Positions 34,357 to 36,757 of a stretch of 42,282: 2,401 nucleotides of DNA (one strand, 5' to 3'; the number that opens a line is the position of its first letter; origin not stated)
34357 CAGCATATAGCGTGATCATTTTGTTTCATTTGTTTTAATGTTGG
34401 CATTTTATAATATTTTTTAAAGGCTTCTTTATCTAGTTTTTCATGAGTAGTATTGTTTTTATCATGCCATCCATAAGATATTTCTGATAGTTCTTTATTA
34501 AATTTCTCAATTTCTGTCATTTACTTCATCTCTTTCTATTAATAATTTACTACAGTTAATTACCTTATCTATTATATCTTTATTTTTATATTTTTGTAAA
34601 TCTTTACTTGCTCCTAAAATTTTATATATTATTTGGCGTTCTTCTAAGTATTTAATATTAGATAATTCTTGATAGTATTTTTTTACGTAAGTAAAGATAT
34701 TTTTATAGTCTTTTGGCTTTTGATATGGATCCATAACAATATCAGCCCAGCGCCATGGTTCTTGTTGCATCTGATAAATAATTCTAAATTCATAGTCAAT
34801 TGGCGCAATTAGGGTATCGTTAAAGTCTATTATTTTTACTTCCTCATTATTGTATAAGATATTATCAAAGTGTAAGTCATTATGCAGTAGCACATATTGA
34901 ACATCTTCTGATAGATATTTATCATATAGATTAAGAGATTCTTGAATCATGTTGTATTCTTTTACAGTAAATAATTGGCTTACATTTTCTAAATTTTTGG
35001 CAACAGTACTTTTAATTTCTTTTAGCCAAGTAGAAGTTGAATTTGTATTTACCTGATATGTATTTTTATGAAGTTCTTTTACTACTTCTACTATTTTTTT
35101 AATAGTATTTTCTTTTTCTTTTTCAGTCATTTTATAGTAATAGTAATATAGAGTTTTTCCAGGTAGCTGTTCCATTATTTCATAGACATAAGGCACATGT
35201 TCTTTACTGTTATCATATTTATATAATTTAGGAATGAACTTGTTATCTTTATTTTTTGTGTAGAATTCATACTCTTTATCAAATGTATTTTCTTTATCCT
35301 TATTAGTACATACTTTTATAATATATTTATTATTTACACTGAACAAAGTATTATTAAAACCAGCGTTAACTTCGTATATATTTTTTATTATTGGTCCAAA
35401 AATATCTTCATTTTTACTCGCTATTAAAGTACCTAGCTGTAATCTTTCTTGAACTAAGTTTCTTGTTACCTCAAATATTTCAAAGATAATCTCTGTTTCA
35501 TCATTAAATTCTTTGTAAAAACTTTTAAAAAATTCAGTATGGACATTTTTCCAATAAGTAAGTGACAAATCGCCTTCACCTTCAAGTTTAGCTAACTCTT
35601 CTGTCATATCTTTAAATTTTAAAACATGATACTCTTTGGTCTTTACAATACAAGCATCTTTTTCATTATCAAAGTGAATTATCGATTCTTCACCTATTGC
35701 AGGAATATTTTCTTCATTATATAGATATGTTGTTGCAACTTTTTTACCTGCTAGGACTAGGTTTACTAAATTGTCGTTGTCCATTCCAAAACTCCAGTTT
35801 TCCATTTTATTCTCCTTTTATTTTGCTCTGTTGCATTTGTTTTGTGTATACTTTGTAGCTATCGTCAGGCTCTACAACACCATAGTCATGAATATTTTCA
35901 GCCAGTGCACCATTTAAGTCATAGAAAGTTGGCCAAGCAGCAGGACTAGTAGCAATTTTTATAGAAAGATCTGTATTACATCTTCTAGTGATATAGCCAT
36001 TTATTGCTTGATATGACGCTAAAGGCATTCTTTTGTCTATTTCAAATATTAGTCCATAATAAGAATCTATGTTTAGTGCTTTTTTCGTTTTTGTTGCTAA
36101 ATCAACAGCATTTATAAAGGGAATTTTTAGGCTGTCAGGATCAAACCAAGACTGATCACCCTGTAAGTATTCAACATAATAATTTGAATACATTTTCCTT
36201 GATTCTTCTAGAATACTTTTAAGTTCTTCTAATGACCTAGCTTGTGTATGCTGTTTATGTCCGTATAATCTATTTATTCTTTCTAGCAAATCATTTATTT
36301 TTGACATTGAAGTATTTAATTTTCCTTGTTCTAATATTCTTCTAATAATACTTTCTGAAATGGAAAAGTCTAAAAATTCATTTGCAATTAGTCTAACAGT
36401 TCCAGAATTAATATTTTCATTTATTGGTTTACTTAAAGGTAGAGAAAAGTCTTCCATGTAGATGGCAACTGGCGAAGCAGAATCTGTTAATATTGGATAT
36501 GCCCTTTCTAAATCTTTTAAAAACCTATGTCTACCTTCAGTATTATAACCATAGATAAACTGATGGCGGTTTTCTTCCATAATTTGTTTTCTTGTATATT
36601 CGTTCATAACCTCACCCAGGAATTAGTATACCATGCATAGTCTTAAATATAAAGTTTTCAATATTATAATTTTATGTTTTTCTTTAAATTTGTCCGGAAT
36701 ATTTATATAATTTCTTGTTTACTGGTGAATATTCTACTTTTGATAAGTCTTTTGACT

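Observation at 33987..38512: DUF1653 + WYL regulator followed by a four-gene cassette of unusual domain composition (candidate uncharacterised defence or small-molecule-modification system)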

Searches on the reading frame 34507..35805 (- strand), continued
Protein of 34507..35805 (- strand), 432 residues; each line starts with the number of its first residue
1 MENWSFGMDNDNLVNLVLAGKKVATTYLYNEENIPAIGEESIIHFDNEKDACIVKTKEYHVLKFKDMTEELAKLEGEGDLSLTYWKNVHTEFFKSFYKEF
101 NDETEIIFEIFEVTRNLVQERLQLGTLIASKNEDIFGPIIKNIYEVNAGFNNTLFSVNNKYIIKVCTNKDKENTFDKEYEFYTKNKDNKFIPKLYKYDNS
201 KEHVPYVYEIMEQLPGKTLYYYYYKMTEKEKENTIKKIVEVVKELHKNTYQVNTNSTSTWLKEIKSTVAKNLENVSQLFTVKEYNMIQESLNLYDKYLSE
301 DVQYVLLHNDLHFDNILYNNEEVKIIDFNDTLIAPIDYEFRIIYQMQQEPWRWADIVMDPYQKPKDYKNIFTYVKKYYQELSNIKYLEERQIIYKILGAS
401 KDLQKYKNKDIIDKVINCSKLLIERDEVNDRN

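Call 101: find_related_loci(query=A8, collection=viral_contigs, flank=6000)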
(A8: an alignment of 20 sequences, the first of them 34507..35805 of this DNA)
Query A8 (432 aa) in viral_contigs; peptide patterns used: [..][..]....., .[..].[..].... (x = any residue, [..] = any of these).
244 stretches matched a pattern, but none encodes a relative of the query by tblastn (E <= 1e-3).

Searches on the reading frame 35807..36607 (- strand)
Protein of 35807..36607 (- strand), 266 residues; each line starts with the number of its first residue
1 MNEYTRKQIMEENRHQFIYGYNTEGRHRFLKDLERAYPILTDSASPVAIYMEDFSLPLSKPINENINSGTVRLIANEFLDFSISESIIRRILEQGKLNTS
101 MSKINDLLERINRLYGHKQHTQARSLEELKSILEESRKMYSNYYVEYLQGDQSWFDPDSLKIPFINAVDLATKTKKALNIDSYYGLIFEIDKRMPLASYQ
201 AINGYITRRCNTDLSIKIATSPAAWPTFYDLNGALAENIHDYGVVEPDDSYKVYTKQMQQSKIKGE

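Call 3: search_protein_families(library=pfam, proteins=[window:35807-36607:-], max_evalue=1)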
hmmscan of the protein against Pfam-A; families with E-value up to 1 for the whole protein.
window:35807-36607:- (266 aa): 3 families
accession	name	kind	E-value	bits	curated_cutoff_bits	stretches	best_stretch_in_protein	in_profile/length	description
PF24389.1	ORC-CDC6-like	-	8.2e-05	22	27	1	93-253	132-287/571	ORC-CDC6-like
PF05659.16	RPW8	-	0.044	13.9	30.4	1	96-143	36-82/139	Arabidopsis broad-spectrum mildew resistance protein RPW8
PF14942.11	Muted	-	0.059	14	26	1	82-145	50-115/146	Organelle biogenesis, Muted-like protein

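Call 4: search_protein_families(library=padloc, proteins=[window:35807-36607:-], max_evalue=1)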
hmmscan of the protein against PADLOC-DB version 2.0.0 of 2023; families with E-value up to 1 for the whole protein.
window:35807-36607:- (266 aa): 0 families

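Call 5: search_protein_families(library=ncbifam, proteins=[window:35807-36607:-], max_evalue=1)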
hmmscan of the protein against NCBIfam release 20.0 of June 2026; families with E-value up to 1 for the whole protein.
window:35807-36607:- (266 aa): 0 families

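Call 14: find_encoding_contigs(protein=window:35807-36607:-, flank=10000, max_places=10)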
Protein window:35807-36607:- (266 aa): no gene with exactly this product is on record in the collection.

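Call 18: find_homologous_proteins(query=window:35807-36607:-)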
Query window:35807-36607:- (266 aa): 15 proteins with E <= 0.001 among 498 candidates.
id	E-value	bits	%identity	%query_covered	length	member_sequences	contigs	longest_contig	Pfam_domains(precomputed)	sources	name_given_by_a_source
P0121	1.1e-173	594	100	100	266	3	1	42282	-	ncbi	-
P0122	5.8e-148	509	84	100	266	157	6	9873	-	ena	-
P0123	2.1e-144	498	83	100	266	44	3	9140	-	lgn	-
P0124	9.8e-141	486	83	100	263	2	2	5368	-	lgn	-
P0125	1.1e-138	479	82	98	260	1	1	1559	-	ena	-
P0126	2.3e-137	475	81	100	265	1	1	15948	-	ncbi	-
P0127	1.6e-131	455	79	97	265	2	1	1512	-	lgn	-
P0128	2.2e-129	448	77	98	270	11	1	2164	-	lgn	-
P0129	1.2e-128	446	75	100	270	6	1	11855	-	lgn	-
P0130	7.4e-120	417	78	89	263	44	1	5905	-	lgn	-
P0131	2.7e-119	415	73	100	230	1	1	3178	-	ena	-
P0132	2.7e-101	356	64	97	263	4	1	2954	-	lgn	-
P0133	8.8e-44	168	39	94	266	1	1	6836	-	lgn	-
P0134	1.5e-42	164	35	98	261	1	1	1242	-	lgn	-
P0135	7.4e-31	126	87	26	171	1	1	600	PF03180.20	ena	-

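Call 22: find_encoding_contigs(protein=P0133, flank=10000, max_places=2)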
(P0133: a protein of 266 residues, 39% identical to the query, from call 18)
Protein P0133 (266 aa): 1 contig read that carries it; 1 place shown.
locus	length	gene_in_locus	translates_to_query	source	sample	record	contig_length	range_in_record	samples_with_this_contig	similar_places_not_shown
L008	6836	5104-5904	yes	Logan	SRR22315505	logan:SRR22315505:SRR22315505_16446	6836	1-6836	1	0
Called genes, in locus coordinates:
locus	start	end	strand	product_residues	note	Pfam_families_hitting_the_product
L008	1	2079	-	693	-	?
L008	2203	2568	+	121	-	PF01638:HxlR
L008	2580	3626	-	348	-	PF12224:Amidoligase_2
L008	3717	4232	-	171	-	PF13302:Acetyltransf_3 (weak)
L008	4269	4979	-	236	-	PF03575:Peptidase_S51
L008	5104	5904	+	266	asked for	-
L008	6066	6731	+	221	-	PF18573:BclA_C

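Call 79: predict_structure(alignment_id=A7)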
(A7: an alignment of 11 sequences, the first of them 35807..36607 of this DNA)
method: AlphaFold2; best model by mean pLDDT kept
length: 266 residues; sequences in the alignment: 11
mean_pLDDT: 80.5   pTM: 0.84
mean pLDDT of the five models: 80.5, 76.1, 74.8, 70.7, 64.1
residues with pLDDT >= 90: 63; 70-90: 155; 50-70: 38; < 50: 10
segments of 3 or more residues with pLDDT < 50: 230-234, 264-266
pLDDT, mean of each block of 10 residues (from residue 1): 82 82 84 90 88 84 80 91 93 69 84 76 88 92 89 76 88 88 90 80 73 84 65 49 75 75 49
secondary structure, 60 per line:
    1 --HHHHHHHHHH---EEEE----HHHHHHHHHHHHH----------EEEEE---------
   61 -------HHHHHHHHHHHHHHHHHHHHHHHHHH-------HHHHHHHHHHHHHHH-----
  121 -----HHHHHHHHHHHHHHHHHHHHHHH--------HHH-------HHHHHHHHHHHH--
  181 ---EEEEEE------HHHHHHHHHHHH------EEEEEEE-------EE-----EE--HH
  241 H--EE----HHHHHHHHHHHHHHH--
elements in order: H3-12 E16-19 H24-36 E47-51 H68-93 H101-115 H126-148 H167-178 E184-189 H196-207 E214-220 H250-264

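Call 83: fold_search(model_id=the predicted structure, library=pdb)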
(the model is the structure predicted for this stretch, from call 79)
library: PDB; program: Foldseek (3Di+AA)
matches with E <= 10: 768; with E <= 0.001: 0
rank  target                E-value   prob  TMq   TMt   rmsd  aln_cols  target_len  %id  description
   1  6pxk_I                3.7e-03  0.63  0.27  0.21  18.4       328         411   11  3.65 Angstroms resolution structure of HslU with an axial-channel plug (released 2020-07-29)
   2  8hr8_C                4.5e-03  0.84  0.30  0.12  10.4       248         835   11  Structure of heptameric RdrA ring (released 2023-02-01)
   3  8hra_A                5.3e-03  0.85  0.30  0.11  10.6       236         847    9  Structure of heptameric RdrA ring in RNA-loading state (released 2023-02-01)
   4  9nlj_U                7.2e-03  0.66  0.26  0.15  13.8       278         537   12  E.coli Initiation complex with Uup-EQ2 (released 2025-04-02)
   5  8hr8_G                1.0e-02  0.77  0.30  0.12  10.1       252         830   11  Structure of heptameric RdrA ring (released 2023-02-01)
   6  8hr8_A                1.4e-02  0.77  0.30  0.12  10.1       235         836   12  Structure of heptameric RdrA ring (released 2023-02-01)
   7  4fin_B                1.7e-02  0.51  0.26  0.15  14.6       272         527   14  Crystal Structure of EttA (formerly YjjK) - an E. coli ABC-type ATPase (released 2013-07-03)
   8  8hra_C                2.3e-02  0.54  0.28  0.11  11.7       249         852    8  Structure of heptameric RdrA ring in RNA-loading state (released 2023-02-01)
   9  4fin_A                3.0e-02  0.54  0.29  0.17  13.7       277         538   12  Crystal Structure of EttA (formerly YjjK) - an E. coli ABC-type ATPase (released 2013-07-03)
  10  8hrb_A                3.1e-02  0.66  0.30  0.11  10.7       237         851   10  Structure of tetradecameric RdrA ring in RNA-loading state (released 2023-02-01)
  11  1e9s_A                3.3e-02  0.18  0.21  0.14  17.7       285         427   11  Bacterial conjugative coupling protein TrwBdeltaN70. Unbound monoclinic form. (released 2001-02-06)
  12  4g1u_C                3.5e-02  0.44  0.26  0.26  12.8       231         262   12  X-ray structure of the bacterial heme transporter HmuUV from Yersinia pestis (released 2012-12-19)
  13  4g1u_D                4.2e-02  0.44  0.27  0.28  12.6       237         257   12  X-ray structure of the bacterial heme transporter HmuUV from Yersinia pestis (released 2012-12-19)
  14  1e9s_G                4.2e-02  0.15  0.20  0.14  19.2       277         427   13  Bacterial conjugative coupling protein TrwBdeltaN70. Unbound monoclinic form. (released 2001-02-06)
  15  1gki_B                4.5e-02  0.20  0.21  0.15  18.8       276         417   13  Plasmid coupling protein TrwB in complex with ADP and Mg2+. (released 2002-05-16)
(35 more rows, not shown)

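Call 92: search_protein_families(library=phrogs, proteins=[window:35807-36607:-], max_evalue=0.01)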
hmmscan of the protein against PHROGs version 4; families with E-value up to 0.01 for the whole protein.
window:35807-36607:- (266 aa): 0 families

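Call 99: find_related_loci(query=A7, collection=viral_contigs, flank=6000)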
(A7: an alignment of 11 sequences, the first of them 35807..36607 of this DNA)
Query A7 (266 aa) in viral_contigs; peptide patterns used: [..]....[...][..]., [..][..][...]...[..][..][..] (x = any residue, [..] = any of these).
233 stretches matched a pattern, but none encodes a relative of the query by tblastn (E <= 1e-3).
